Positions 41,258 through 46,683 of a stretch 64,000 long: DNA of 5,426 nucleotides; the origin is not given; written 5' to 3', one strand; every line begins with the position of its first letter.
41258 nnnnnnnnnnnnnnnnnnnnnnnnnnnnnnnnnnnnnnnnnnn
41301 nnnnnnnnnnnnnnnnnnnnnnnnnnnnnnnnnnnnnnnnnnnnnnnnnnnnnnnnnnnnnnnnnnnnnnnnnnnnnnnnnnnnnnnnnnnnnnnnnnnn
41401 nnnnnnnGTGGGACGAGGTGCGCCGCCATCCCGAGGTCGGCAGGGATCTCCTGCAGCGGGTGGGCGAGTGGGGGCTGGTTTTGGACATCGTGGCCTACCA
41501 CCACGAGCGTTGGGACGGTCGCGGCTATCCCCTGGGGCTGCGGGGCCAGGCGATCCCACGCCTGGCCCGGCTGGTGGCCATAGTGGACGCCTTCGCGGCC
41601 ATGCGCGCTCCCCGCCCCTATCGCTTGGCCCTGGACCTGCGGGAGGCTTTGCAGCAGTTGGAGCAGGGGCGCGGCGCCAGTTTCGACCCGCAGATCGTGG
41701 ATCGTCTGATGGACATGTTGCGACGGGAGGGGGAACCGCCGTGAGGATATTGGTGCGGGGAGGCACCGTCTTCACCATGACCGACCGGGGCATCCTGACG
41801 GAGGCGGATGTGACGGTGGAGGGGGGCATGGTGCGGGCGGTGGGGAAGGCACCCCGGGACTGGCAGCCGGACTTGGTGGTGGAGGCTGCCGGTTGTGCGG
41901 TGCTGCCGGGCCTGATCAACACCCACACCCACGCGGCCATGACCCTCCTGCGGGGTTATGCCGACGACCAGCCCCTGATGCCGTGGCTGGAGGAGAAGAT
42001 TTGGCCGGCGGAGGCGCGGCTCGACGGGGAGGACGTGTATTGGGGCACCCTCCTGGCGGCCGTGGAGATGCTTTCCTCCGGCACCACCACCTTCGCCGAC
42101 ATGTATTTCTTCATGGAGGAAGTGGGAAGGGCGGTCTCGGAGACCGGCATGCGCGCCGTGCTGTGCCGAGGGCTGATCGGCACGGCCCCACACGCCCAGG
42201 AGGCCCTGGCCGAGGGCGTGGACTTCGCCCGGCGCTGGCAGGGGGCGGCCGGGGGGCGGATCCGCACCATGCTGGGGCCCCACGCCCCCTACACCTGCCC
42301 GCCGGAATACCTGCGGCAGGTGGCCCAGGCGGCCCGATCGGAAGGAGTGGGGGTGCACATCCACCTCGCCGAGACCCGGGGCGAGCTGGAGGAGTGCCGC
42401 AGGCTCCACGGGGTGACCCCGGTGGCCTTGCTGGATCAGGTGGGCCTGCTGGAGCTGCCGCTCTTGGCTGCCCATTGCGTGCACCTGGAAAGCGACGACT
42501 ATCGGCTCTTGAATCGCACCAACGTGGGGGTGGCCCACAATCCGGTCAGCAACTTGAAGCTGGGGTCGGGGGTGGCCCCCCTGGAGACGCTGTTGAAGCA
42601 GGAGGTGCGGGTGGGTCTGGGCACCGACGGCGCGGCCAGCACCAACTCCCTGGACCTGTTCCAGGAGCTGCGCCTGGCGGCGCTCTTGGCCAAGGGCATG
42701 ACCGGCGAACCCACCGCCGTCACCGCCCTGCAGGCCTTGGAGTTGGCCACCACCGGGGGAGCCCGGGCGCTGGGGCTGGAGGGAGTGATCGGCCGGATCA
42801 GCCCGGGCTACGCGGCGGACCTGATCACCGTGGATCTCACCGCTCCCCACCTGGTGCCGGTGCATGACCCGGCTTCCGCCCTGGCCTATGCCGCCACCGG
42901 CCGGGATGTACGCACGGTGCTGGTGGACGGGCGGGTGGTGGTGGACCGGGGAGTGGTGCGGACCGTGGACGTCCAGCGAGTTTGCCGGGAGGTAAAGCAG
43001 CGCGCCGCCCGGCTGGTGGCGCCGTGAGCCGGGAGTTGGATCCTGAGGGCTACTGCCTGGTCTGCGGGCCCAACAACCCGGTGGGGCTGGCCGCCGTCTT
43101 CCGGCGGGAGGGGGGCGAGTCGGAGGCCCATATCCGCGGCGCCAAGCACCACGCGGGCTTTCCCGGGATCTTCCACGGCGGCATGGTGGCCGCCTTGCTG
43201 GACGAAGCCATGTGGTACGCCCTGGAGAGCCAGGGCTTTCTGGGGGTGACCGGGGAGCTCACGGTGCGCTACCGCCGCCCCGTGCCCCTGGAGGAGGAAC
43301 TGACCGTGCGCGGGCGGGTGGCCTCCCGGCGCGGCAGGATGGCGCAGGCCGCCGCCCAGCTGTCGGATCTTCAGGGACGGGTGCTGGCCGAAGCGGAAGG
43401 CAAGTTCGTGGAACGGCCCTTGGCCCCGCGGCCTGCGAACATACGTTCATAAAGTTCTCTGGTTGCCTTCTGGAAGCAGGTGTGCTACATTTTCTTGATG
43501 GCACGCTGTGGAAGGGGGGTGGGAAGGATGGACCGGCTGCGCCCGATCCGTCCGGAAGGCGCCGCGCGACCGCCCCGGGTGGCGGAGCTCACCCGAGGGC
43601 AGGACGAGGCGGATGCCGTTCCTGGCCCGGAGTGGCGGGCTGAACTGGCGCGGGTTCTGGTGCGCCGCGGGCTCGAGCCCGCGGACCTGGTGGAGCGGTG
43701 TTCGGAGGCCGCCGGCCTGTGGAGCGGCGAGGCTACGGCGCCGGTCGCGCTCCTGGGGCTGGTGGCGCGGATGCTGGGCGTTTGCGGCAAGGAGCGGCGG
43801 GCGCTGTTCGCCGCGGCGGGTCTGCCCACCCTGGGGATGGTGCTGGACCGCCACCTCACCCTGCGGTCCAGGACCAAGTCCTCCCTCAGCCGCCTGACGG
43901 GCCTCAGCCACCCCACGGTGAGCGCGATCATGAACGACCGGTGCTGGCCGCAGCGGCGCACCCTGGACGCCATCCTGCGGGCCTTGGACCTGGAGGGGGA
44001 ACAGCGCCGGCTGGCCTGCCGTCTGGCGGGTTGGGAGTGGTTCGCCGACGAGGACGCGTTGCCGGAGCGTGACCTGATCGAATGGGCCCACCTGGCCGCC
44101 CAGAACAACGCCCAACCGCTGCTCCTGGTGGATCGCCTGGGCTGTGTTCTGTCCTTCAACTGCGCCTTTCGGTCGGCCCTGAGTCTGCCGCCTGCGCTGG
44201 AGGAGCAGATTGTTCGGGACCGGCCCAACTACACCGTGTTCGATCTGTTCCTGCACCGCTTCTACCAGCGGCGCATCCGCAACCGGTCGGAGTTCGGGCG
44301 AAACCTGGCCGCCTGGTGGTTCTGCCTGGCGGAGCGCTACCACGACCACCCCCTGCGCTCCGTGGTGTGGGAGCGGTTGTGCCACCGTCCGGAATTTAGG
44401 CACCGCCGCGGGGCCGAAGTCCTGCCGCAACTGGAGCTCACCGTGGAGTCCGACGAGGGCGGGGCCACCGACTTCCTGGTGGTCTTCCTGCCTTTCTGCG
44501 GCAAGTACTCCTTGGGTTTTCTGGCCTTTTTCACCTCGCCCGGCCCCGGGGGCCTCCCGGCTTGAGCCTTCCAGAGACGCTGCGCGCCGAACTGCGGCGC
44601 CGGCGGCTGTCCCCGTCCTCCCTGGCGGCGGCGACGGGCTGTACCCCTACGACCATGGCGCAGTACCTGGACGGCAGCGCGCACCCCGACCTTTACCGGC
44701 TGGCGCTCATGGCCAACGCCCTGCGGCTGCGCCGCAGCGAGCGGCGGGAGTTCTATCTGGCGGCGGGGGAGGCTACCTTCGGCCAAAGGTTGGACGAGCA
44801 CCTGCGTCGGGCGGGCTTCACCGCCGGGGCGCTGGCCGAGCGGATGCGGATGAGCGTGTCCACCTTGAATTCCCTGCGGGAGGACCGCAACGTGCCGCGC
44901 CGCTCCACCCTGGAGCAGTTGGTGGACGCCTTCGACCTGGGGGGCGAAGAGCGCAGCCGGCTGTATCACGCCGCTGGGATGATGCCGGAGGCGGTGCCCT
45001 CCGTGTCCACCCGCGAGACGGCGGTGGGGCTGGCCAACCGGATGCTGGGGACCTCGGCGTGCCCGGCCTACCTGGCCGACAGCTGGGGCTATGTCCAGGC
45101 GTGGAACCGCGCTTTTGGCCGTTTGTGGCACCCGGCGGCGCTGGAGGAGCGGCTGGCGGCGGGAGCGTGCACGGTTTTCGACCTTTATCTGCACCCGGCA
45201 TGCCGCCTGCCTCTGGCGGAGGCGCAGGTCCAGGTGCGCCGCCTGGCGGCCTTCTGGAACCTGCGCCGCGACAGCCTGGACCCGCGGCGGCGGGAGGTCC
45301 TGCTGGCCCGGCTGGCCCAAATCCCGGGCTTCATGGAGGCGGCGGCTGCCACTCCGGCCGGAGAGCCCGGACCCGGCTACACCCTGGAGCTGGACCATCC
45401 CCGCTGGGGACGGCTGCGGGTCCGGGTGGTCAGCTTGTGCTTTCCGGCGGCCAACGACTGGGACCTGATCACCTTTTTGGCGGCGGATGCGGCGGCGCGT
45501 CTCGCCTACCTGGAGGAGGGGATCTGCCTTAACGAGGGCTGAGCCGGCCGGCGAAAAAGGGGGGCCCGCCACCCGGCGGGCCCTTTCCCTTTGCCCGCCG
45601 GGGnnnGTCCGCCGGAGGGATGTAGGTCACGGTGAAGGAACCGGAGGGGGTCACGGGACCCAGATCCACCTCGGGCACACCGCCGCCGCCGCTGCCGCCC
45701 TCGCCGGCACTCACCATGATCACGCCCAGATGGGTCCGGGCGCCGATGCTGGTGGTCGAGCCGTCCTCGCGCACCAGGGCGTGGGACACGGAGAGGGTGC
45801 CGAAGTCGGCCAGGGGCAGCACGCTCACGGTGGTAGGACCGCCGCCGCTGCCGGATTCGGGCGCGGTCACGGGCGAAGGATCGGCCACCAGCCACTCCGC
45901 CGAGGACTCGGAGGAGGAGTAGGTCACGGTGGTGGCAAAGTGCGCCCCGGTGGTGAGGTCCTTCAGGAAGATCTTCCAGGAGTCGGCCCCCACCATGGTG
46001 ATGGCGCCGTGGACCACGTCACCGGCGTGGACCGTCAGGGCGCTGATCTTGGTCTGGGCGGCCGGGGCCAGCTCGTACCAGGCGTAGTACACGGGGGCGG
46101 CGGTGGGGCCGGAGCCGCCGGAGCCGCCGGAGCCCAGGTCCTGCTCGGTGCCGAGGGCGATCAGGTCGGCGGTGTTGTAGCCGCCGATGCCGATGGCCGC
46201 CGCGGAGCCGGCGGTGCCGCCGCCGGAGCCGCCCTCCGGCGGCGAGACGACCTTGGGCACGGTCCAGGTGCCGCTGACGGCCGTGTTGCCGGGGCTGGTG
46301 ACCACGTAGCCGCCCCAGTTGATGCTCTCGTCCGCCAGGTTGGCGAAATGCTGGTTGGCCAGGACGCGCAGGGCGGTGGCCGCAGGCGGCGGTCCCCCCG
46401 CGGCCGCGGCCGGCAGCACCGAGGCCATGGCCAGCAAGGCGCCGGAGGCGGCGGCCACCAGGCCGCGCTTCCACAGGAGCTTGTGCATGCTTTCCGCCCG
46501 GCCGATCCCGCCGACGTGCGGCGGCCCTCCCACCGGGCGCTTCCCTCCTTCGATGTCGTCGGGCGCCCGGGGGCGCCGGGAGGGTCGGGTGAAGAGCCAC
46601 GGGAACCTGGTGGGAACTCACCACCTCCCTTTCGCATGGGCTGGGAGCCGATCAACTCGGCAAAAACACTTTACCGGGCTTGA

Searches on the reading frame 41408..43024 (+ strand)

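Call 96: search_protein_families(library=pfam, proteins=[window:41408-43024:+], max_evalue=0.0001)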
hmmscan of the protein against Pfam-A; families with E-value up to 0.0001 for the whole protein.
window:41408-43024:+ (539 aa): 2 families
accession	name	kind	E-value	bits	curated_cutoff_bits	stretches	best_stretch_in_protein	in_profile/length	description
PF01979.26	Amidohydro_1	-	1.2e-80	271.8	25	1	165-511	2-345/345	Amidohydrolase family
PF07969.17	Amidohydro_3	-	4e-20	73.2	29.7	1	293-512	250-472/472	Amidohydrolase family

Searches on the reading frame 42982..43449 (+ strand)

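Call 96: search_protein_families(library=pfam, proteins=[window:42982-43449:+], max_evalue=0.0001)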
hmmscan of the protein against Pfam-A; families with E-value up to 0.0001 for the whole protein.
window:42982-43449:+ (156 aa): 2 families
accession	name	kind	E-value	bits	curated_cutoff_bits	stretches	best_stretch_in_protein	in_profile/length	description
PF03061.28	4HBT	-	2.3e-14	53.9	20.6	1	62-135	2-78/79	Thioesterase superfamily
PF13279.12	4HBT_2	-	1.1e-05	26.4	25.5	1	57-143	14-102/122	Thioesterase-like superfamily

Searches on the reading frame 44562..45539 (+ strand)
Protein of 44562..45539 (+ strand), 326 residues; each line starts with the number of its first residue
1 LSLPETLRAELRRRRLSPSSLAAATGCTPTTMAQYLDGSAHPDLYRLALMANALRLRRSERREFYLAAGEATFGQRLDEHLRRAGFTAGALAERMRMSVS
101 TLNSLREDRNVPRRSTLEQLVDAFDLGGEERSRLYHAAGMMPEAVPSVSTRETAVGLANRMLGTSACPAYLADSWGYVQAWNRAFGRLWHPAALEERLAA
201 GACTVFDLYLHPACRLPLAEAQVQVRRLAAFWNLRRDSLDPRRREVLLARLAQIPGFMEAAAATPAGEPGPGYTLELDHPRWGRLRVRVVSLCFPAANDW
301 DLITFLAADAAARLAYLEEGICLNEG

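Call 96: search_protein_families(library=pfam, proteins=[window:44562-45539:+], max_evalue=0.0001)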
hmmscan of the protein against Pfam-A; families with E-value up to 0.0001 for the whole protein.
window:44562-45539:+ (326 aa): 4 families
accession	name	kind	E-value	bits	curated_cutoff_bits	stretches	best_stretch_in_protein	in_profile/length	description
PF13560.12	HTH_31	-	2.1e-15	57.2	27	2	73-134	2-64/64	Helix-turn-helix domain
PF17765.7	MLTR_LBD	-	7.2e-09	36.4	26.3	1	165-311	13-160/168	MmyB-like transcription regulator ligand binding domain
PF01381.28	HTH_3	-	9.4e-09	35.6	23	0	83-126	7-50/55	Helix-turn-helix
PF13443.12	HTH_26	-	4.8e-08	33.6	22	0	76-126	1-52/63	Cro/C1-type HTH DNA-binding domain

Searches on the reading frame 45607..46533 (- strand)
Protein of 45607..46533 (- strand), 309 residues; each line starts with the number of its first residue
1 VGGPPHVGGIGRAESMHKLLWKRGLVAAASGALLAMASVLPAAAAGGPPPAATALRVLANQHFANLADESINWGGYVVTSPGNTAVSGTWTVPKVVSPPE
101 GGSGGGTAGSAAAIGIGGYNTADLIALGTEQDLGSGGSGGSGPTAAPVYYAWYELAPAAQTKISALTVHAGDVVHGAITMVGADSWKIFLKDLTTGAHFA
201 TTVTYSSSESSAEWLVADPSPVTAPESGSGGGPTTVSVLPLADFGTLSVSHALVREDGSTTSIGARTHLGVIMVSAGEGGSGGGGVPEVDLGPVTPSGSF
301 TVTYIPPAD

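Call 96: search_protein_families(library=pfam, proteins=[window:45607-46533:-], max_evalue=0.0001)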
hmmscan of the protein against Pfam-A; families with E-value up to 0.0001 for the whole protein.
window:45607-46533:- (309 aa): 1 family
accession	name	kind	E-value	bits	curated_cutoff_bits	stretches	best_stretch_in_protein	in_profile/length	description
PF01828.24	Peptidase_A4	-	1.2e-26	93.9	22.3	1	72-263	2-176/206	Peptidase A4 family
